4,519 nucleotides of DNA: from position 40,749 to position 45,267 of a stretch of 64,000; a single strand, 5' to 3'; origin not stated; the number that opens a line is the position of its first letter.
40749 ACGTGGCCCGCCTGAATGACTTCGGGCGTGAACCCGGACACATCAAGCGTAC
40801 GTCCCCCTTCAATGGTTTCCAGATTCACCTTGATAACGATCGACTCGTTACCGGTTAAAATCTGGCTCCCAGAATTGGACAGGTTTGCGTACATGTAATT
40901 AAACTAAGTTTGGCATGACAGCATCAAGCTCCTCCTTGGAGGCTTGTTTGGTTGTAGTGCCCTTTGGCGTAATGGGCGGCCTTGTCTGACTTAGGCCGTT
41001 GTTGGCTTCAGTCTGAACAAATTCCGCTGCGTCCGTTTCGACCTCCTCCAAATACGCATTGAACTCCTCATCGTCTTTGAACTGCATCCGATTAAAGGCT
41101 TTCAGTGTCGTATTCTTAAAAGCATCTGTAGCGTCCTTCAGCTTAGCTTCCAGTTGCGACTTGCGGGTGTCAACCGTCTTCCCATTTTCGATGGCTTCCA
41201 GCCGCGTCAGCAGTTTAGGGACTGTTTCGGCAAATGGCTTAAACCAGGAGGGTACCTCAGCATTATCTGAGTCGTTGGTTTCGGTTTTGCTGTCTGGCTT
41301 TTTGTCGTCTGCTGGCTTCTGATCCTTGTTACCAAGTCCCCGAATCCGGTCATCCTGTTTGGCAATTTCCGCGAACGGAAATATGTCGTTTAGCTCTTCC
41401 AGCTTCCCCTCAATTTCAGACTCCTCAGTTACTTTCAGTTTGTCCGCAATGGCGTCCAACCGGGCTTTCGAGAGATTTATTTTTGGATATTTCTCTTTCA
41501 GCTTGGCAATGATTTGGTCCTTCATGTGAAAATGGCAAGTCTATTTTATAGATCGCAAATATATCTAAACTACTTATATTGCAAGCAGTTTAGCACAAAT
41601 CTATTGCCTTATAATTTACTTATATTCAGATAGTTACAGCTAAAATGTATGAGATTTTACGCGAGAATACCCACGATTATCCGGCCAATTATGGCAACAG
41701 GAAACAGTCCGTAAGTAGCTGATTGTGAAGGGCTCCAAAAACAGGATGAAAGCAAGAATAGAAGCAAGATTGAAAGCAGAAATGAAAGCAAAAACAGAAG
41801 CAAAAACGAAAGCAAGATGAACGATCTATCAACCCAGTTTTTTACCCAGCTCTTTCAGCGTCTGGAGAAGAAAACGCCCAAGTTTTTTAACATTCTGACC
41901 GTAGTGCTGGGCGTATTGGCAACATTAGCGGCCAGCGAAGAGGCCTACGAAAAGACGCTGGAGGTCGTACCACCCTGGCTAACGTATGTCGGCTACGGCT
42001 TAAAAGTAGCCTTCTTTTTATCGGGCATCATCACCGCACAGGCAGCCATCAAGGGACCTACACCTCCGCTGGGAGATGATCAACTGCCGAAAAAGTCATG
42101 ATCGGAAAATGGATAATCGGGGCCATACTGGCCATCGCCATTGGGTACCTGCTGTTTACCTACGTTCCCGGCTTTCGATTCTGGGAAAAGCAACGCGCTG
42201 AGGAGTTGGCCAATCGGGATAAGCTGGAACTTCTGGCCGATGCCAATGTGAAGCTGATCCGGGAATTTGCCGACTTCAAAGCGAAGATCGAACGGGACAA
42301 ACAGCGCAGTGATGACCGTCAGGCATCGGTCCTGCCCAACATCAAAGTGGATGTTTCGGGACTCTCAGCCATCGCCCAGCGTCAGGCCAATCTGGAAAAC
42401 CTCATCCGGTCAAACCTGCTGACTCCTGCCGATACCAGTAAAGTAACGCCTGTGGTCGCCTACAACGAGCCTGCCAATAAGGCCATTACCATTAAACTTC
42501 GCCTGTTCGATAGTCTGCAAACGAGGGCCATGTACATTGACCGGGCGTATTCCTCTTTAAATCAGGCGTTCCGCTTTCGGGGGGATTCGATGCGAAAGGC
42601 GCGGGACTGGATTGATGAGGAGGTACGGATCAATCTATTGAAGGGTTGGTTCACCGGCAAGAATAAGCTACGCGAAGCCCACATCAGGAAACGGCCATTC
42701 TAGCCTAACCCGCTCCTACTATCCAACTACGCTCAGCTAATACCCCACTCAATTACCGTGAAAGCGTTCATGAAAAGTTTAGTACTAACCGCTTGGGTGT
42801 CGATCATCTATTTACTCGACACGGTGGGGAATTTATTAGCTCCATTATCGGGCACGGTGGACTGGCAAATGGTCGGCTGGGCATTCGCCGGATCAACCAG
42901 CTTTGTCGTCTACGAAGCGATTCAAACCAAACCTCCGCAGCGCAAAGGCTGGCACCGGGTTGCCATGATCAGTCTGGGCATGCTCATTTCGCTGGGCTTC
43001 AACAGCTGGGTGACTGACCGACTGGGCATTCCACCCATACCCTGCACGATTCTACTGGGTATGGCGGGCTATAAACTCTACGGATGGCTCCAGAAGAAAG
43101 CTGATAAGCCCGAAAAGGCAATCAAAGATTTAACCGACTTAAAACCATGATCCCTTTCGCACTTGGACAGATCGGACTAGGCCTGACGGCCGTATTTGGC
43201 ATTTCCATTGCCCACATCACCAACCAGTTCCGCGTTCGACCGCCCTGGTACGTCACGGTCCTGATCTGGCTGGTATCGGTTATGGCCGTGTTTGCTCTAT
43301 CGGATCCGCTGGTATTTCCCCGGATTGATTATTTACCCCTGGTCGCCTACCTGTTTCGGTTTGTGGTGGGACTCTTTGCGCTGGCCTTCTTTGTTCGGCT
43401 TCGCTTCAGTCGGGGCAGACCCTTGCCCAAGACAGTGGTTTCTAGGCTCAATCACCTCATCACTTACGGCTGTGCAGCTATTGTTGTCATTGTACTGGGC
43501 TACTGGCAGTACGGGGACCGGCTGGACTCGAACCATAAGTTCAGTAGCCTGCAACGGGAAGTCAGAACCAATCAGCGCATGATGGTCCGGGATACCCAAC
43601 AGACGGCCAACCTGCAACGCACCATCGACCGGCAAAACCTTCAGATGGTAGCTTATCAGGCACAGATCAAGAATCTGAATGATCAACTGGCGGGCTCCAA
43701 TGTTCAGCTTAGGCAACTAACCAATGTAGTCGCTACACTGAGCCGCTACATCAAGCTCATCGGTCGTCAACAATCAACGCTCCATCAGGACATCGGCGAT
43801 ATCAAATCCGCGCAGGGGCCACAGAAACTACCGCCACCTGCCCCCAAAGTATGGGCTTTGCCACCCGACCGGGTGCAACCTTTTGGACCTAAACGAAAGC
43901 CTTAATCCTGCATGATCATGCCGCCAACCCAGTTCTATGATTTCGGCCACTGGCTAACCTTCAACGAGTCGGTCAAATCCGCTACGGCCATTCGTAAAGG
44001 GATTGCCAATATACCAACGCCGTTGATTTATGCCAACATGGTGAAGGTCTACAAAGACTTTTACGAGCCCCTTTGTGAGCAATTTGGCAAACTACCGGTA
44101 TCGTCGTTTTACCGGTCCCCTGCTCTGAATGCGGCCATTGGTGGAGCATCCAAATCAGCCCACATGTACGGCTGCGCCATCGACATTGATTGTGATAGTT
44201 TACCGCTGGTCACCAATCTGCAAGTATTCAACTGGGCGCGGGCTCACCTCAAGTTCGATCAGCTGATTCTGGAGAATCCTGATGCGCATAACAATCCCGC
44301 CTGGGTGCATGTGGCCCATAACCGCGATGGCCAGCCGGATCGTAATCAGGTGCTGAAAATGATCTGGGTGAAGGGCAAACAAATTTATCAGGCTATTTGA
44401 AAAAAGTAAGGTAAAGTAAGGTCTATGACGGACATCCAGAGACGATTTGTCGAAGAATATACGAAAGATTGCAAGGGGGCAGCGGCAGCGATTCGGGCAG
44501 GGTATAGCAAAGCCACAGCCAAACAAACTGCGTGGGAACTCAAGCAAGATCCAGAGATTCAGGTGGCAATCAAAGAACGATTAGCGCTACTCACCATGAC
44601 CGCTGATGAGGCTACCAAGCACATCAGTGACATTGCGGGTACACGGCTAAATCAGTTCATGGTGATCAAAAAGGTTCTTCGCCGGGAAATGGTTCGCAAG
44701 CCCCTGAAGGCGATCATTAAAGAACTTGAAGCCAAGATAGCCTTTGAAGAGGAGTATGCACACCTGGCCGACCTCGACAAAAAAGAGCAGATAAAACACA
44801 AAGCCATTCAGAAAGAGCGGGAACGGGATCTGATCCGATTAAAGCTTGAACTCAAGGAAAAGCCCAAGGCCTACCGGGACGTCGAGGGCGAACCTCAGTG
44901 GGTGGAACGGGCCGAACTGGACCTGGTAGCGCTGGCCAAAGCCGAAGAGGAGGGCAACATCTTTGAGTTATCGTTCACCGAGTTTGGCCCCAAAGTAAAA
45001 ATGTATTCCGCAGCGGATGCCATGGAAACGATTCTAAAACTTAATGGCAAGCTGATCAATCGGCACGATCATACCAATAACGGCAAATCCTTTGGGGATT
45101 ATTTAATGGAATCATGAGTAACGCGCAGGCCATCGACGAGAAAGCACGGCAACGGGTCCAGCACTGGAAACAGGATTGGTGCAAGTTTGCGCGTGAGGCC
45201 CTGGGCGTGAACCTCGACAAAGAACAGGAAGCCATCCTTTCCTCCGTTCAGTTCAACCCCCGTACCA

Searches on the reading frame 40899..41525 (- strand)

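Call 27: search_protein_families(library=phrogs, proteins=[window:40899-41525:-])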
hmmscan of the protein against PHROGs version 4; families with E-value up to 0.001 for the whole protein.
window:40899-41525:- (208 aa): 1 family
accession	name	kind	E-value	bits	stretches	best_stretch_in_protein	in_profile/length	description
phrog_5824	-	unknown function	1.9e-30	107.3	1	1-197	1-210/228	-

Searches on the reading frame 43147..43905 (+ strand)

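Call 27: search_protein_families(library=phrogs, proteins=[window:43147-43905:+])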
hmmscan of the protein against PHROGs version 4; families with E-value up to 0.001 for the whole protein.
window:43147-43905:+ (252 aa): 0 families

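Call 89: search_protein_families(library=phrogs, proteins=[window:43147-43905:+], max_evalue=0.01)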
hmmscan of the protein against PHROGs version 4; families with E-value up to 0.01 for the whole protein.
window:43147-43905:+ (252 aa): 3 families
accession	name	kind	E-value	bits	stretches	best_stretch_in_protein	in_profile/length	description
phrog_739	-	lysis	0.0013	19.9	1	104-192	6-89/122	Rz-like spanin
phrog_89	-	lysis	0.0051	17.8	1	109-199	9-98/143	Rz-like spanin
phrog_7599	-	unknown function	0.0065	17.9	1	155-227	11-81/95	-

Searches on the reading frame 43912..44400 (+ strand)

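Call 89: search_protein_families(library=phrogs, proteins=[window:43912-44400:+], max_evalue=0.01)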
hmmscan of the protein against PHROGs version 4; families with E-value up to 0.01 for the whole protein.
window:43912-44400:+ (162 aa): 4 families
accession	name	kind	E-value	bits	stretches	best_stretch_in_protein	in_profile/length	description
phrog_894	-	lysis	4.5e-22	79.6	1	18-150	53-175/389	endolysin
phrog_28234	-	lysis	0.00011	22.4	1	50-92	277-324/372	endolysin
phrog_17373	-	other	0.00038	21.2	1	61-93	56-88/224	peptidase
phrog_25247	-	other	0.0058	16.7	1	60-93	438-471/520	peptidase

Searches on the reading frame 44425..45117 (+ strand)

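Call 27: search_protein_families(library=phrogs, proteins=[window:44425-45117:+])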
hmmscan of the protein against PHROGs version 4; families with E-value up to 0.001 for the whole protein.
window:44425-45117:+ (230 aa): 3 families
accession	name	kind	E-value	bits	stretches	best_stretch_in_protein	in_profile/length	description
phrog_51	-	head and packaging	3e-20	74.1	1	1-221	89-225/261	terminase small subunit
phrog_17390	-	unknown function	6.3e-14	52.6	1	1-56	3-58/69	-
phrog_641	-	head and packaging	5.8e-08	34.4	1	1-64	3-66/162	terminase small subunit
